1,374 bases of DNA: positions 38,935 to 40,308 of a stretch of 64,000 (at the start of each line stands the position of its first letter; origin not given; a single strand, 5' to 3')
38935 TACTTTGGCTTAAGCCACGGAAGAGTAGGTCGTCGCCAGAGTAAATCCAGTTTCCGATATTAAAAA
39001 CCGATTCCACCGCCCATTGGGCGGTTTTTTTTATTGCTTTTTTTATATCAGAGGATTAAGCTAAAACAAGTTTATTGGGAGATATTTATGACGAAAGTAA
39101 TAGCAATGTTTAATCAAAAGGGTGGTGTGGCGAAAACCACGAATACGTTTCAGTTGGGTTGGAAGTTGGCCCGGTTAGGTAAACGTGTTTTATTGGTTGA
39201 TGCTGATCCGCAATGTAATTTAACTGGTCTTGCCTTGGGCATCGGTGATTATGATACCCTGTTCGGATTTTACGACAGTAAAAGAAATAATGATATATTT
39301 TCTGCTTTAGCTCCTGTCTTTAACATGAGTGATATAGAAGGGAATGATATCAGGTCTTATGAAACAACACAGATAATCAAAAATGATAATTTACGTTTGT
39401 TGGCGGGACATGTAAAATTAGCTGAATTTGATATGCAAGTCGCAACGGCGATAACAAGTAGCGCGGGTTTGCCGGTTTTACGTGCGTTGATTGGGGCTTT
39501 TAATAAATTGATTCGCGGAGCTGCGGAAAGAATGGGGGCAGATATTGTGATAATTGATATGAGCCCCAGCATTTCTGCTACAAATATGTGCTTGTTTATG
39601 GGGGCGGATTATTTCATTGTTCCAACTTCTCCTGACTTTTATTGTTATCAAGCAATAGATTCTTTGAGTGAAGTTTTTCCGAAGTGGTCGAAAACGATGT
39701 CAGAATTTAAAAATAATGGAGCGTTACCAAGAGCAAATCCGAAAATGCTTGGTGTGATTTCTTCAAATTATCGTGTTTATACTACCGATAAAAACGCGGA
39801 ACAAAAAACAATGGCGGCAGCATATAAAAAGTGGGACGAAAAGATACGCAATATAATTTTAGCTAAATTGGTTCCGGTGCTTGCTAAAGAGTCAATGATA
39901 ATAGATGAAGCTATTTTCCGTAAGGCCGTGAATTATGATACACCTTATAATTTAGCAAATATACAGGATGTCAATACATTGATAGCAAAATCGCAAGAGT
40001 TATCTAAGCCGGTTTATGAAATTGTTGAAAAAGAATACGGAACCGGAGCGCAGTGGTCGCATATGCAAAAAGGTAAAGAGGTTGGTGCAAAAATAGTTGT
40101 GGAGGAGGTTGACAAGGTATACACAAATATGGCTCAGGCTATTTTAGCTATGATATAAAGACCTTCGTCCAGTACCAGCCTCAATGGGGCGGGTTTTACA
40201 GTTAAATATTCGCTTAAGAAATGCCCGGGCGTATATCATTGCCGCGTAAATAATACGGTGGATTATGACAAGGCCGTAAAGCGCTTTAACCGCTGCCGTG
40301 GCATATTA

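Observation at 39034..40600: AT-rich (~38% GC) island carrying an extended ParA-like ATPase plus a DUF3781-like gene directly after the 5S terminator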

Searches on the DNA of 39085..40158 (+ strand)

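Call 13: search_rna_families(sources=[L002, L004, L005, L006, L003], threshold=gathering)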
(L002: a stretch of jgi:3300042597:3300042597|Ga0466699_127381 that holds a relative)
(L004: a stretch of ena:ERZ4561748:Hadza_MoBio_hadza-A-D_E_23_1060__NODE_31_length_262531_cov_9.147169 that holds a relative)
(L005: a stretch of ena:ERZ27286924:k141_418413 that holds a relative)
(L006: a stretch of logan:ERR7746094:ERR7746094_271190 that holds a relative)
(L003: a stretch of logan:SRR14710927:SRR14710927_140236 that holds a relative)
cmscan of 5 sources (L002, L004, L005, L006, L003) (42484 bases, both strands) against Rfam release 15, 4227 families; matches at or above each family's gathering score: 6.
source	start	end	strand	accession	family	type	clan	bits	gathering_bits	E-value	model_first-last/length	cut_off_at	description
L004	2924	5673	+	RF02541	LSU_rRNA_bacteria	Gene; rRNA;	CL00112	2611.3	50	0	1-2925/2925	no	Bacterial large subunit ribosomal RNA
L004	932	2433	+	RF00177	SSU_rRNA_bacteria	Gene; rRNA;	CL00111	1518.4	50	0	1-1533/1533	no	Bacterial small subunit ribosomal RNA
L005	1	134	+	RF02541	LSU_rRNA_bacteria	Gene; rRNA;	CL00112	86.2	50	4.2e-24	2781-2925/2925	5'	Bacterial large subunit ribosomal RNA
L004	5766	5880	+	RF00001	5S_rRNA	Gene; rRNA;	CL00113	75.2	38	2.8e-14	1-120/120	no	5S ribosomal RNA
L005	227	341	+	RF00001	5S_rRNA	Gene; rRNA;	CL00113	75.2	38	2.8e-14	1-120/120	no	5S ribosomal RNA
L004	2518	2591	+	RF00005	tRNA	Gene; tRNA;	CL00001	69.4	29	3e-13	1-71/71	no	tRNA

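Call 72: search_dna_similar(query=L148:8001-8990:+, collection=ecoli_genomes, mode=near, max_rows=8)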
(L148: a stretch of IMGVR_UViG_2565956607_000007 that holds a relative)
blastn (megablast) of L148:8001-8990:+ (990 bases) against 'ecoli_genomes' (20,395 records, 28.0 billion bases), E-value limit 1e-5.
Records with a match: 109; places in all: 110; records where one place covers at least 80% of the query: 109.
Genomes with a match: 109 of 5426; with a place that covers at least 80% of the query: 109. Places per genome that has any: lowest 1, median 1, highest 2. On chromosomes: 110 places; on plasmids: 0.
Best place of each record, by identity: >=99% 109.
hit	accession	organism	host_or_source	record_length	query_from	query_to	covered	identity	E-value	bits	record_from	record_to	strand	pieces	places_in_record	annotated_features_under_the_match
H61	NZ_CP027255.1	Escherichia coli strain EC11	cow dung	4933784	1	990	100%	100.0%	0e+0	1829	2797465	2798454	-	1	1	ParA family protein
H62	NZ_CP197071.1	Escherichia coli strain ECOR29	Kangaroo rat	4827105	1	990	100%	100.0%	0e+0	1829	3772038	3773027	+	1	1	ParA family protein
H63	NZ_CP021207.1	Escherichia coli strain strain Z247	Homo sapiens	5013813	1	990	100%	99.9%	0e+0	1823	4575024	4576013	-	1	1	ParA family protein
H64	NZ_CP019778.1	Escherichia coli strain NCTC86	Homo sapiens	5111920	1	990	100%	99.9%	0e+0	1823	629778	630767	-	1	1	ParA family protein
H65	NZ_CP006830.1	Escherichia coli APEC O18 strain APEC O18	chicken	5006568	1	990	100%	99.9%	0e+0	1823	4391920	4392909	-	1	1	ParA family protein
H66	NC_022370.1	Escherichia coli PMV-1 strain PMV-1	-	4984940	1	990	100%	99.9%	0e+0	1823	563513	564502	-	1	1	ParA family protein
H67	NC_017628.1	Escherichia coli IHE3034 strain IHE3034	-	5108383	1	990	100%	99.9%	0e+0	1823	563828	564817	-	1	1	ParA family protein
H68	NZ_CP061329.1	Escherichia coli strain EC93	Rattus norvegicus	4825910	1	990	100%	99.9%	0e+0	1823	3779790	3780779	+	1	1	ParA family protein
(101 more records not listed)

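Call 75: get_annotated_region(hit=H67, flank=6000)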
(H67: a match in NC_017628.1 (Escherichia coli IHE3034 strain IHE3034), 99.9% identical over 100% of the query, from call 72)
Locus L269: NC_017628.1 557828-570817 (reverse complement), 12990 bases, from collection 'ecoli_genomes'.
description: Escherichia coli IHE3034, complete sequence
organism: Escherichia coli IHE3034 strain IHE3034 (NCBI taxid 714962)
replicon: chromosome; assembly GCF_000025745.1
host: -; source: -; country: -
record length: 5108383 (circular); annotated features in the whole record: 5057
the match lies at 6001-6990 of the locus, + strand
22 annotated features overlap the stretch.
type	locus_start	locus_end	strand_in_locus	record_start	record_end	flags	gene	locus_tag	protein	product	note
CDS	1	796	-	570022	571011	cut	-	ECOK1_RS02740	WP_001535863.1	DUF968 domain-containing protein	-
CDS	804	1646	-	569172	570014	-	-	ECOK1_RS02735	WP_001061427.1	KilA-N domain-containing protein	-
CDS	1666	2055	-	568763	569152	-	-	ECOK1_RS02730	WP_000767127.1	RusA family crossover junction endodeoxyribonuclease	-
CDS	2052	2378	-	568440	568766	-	-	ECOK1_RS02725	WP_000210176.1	LexA family transcriptional regulator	-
CDS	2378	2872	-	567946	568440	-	-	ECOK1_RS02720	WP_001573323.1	PerC family transcriptional regulator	-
CDS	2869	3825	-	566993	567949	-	-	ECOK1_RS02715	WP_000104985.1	helix-turn-helix domain-containing protein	-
CDS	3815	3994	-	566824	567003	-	-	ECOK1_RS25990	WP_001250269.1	DUF4222 domain-containing protein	-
CDS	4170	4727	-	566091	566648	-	ymfL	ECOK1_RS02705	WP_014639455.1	protein YmfL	-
CDS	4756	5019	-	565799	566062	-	-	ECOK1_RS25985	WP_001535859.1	transcriptional regulator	-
CDS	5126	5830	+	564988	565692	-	-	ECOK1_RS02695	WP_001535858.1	XRE family transcriptional regulator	-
CDS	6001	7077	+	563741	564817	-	-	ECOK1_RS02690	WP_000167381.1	ParA family protein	-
CDS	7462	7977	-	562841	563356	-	-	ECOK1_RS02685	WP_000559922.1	hypothetical protein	-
CDS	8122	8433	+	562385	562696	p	-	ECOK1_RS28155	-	hypothetical protein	frameshifted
CDS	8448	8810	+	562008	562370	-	yfdP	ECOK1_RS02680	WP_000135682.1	protein YfdP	-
CDS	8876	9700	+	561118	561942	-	-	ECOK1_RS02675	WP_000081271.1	YfdQ family protein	-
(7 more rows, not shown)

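Call 80: search_rna_families(sources=[L017, L018, L021, L110, L185, L186, L188, L189, L193, L019, L024, L190, L022], threshold=gathering)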
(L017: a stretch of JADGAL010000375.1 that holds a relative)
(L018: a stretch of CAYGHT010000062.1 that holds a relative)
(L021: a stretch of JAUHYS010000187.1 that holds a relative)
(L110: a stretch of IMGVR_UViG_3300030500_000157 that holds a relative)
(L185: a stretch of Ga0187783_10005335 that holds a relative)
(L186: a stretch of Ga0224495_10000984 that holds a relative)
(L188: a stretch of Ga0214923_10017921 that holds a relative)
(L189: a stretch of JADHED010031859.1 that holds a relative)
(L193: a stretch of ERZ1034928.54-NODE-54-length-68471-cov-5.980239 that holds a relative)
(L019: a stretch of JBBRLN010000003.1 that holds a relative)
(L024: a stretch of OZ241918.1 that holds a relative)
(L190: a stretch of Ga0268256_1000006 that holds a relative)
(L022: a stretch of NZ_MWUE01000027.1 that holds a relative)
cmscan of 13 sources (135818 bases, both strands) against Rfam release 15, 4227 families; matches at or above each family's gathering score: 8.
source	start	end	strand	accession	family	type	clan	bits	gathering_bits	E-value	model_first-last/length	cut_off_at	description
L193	1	257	+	RF02541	LSU_rRNA_bacteria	Gene; rRNA;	CL00112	239.8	50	1.8e-74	2658-2925/2925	5'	Bacterial large subunit ribosomal RNA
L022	9567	9760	+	RF02855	Ysr251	Gene; antisense;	-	132.7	100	3.1e-34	1-194/194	no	Yersinia sRNA 251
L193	350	464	+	RF00001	5S_rRNA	Gene; rRNA;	CL00113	75.2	38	9e-14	1-120/120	no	5S ribosomal RNA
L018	6105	6175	+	RF00005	tRNA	Gene; tRNA;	CL00001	68.6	29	1.6e-12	1-71/71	no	tRNA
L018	8453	8527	+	RF00005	tRNA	Gene; tRNA;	CL00001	55.4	29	6.9e-09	1-71/71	no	tRNA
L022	7342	7426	+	RF00005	tRNA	Gene; tRNA;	CL00001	50.3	29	1.7e-07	1-71/71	no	tRNA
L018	8542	8602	+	RF00005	tRNA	Gene; tRNA;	CL00001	49.4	29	3.1e-07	1-60/71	3'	tRNA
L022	7476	7604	+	RF00391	RtT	Cis-reg;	-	46.1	45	2e-05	1-130/130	no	RtT RNA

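Call 83: search_rna_families(sources=[L270, L271], threshold=gathering)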
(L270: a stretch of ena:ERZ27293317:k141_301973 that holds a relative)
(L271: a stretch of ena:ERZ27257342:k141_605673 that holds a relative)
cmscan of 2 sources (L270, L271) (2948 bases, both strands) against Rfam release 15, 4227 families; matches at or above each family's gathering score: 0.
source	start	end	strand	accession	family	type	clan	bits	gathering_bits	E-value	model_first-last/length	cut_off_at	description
